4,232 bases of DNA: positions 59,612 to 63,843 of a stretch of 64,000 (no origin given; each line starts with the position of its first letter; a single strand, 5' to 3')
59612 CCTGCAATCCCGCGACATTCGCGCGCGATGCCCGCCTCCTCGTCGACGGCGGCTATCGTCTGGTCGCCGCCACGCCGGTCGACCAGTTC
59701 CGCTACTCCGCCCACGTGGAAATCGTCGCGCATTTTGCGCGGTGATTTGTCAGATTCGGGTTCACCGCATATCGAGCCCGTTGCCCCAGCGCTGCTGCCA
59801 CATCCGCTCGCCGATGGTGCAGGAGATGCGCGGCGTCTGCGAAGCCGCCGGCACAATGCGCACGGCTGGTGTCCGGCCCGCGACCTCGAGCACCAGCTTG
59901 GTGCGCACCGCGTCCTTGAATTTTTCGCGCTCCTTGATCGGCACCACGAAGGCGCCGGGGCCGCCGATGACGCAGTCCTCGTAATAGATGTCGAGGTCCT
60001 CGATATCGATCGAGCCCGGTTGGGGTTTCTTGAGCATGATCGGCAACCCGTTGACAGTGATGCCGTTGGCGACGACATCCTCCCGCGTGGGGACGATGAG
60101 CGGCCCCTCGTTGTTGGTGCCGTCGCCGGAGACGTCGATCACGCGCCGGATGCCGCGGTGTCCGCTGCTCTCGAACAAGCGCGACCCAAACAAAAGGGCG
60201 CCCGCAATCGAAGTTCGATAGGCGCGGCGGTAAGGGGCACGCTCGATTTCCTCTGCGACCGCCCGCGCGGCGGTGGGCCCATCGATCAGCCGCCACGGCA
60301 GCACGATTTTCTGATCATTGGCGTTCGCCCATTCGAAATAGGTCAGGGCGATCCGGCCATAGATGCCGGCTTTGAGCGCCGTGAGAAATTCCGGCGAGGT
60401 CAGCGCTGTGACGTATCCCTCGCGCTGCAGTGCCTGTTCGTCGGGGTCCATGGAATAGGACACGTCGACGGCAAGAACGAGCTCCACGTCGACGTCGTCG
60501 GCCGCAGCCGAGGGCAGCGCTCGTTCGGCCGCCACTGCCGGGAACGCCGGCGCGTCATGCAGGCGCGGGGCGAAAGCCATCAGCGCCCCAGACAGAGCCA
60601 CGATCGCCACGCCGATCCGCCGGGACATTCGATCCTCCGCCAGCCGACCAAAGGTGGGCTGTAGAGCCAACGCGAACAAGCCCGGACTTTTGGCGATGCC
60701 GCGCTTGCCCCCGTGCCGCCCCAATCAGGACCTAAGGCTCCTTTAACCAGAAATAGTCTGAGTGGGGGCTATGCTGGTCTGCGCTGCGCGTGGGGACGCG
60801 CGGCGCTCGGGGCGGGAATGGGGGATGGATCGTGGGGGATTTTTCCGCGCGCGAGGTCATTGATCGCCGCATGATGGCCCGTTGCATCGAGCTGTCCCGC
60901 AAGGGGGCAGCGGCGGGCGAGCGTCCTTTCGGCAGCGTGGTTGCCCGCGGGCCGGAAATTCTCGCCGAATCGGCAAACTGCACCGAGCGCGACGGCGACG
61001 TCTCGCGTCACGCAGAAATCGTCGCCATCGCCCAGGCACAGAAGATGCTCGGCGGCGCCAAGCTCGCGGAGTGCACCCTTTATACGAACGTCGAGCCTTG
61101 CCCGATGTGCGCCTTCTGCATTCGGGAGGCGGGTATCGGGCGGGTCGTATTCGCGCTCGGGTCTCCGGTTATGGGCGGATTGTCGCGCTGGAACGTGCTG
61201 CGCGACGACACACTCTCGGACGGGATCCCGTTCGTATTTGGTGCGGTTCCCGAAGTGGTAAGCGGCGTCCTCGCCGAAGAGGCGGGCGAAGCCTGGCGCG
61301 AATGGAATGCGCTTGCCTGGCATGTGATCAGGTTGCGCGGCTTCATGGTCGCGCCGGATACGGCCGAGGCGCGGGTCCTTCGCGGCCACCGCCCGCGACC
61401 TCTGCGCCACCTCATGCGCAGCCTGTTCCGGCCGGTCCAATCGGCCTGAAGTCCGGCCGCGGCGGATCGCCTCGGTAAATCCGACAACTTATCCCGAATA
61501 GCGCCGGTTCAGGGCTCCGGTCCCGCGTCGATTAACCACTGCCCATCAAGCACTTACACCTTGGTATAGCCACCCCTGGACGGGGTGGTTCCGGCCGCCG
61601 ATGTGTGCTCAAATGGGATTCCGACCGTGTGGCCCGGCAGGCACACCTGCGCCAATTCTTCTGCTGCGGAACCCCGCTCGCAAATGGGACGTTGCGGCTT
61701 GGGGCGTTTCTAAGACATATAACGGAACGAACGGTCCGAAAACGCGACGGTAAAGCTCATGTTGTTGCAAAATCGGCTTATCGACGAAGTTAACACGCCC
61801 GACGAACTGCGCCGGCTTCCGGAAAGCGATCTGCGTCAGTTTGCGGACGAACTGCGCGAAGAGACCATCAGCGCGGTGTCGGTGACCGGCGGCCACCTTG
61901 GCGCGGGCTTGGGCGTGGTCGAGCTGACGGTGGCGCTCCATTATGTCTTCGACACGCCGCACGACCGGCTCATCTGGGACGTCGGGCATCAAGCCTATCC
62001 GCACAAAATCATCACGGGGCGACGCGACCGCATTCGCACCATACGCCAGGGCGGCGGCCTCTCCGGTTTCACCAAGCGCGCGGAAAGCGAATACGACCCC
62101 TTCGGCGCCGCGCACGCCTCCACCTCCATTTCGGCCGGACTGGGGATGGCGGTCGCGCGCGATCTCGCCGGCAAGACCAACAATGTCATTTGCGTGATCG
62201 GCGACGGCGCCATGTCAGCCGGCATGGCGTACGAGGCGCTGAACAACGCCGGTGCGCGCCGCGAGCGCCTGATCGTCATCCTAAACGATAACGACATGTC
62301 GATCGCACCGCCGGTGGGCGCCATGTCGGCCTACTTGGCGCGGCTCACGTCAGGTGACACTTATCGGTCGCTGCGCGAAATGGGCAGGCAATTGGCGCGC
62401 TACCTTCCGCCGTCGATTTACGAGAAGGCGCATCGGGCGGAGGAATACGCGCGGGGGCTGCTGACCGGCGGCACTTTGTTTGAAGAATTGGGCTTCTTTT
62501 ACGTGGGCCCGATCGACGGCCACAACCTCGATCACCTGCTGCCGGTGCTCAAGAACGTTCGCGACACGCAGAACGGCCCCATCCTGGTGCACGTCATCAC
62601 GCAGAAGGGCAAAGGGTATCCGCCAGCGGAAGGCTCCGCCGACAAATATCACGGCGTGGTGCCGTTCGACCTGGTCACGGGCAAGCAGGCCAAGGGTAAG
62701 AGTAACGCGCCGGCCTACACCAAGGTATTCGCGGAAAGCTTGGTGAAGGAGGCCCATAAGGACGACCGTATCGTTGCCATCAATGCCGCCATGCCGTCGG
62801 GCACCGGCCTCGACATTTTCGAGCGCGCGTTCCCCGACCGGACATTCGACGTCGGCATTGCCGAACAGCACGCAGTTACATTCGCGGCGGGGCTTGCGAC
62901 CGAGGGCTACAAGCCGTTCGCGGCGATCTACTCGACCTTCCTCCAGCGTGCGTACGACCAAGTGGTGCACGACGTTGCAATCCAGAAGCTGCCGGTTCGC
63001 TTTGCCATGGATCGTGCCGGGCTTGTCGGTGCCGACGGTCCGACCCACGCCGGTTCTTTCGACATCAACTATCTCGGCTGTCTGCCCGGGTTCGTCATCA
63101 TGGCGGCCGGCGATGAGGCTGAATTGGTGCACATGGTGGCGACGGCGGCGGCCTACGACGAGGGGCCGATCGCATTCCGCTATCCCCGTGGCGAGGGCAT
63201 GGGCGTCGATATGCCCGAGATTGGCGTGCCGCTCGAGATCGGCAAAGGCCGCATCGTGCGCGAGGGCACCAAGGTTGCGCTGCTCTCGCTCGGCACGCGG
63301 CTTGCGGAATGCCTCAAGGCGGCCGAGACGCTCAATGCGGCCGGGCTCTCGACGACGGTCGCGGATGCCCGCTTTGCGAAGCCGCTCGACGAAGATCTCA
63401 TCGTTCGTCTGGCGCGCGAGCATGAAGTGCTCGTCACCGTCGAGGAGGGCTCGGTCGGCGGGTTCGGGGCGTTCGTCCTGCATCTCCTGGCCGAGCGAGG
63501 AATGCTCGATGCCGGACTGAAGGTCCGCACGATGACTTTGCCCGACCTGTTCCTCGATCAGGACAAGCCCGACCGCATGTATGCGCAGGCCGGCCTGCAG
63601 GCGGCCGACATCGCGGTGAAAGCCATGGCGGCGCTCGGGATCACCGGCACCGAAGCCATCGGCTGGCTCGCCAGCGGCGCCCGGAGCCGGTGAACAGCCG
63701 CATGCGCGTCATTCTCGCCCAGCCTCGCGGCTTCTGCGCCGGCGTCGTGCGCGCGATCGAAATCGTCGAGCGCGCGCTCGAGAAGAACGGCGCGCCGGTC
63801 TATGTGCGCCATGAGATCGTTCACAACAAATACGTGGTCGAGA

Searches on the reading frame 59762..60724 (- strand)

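Call 60: search_protein_families(library=pfam, proteins=[window:59762-60724:-], max_evalue=0.0001)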
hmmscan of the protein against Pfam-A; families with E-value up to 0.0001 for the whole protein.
window:59762-60724:- (320 aa): 1 family
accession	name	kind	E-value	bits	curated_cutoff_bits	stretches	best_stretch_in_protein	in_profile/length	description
PF06707.17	DUF1194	-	1.4e-77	260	27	1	77-284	1-205/206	Protein of unknown function (DUF1194)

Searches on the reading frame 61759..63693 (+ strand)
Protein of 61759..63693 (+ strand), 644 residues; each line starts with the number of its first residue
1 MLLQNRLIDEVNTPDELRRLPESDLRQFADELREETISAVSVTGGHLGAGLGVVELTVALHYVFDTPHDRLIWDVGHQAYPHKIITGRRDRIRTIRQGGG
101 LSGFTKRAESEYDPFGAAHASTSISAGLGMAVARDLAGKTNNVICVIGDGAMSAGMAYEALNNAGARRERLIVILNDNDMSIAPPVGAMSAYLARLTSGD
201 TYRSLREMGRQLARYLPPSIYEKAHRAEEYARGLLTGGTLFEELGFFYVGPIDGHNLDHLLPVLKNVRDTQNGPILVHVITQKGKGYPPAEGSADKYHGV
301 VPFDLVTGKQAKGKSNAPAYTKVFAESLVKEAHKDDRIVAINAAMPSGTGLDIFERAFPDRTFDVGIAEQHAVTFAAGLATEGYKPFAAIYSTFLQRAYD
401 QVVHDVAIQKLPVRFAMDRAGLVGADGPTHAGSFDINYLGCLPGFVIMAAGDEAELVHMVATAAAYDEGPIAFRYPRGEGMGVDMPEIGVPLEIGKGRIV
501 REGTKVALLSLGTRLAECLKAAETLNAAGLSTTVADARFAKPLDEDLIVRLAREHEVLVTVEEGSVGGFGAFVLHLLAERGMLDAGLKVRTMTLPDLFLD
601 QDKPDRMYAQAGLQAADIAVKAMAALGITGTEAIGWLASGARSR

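Call 60: search_protein_families(library=pfam, proteins=[window:61759-63693:+], max_evalue=0.0001)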
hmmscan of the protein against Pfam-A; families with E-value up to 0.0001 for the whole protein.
window:61759-63693:+ (644 aa): 5 families
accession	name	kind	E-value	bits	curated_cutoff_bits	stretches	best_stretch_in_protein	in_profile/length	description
PF13292.11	DXP_synthase_N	-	6.4e-120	400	21.2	1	9-281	2-274/274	1-deoxy-D-xylulose-5-phosphate synthase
PF02779.29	Transket_pyr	-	3.1e-45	154.4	27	1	318-479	3-171/174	Transketolase, pyrimidine binding domain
PF02780.25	Transketolase_C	-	1.1e-30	106.5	25.9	1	495-618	1-124/124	Transketolase, C-terminal domain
PF00676.26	E1_dh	-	8.1e-07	28.7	22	1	110-184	95-167/300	Dehydrogenase E1 component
PF00456.26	Transketolase_N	-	5.5e-05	22.7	22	0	140-183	144-188/334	Transketolase, thiamine diphosphate binding domain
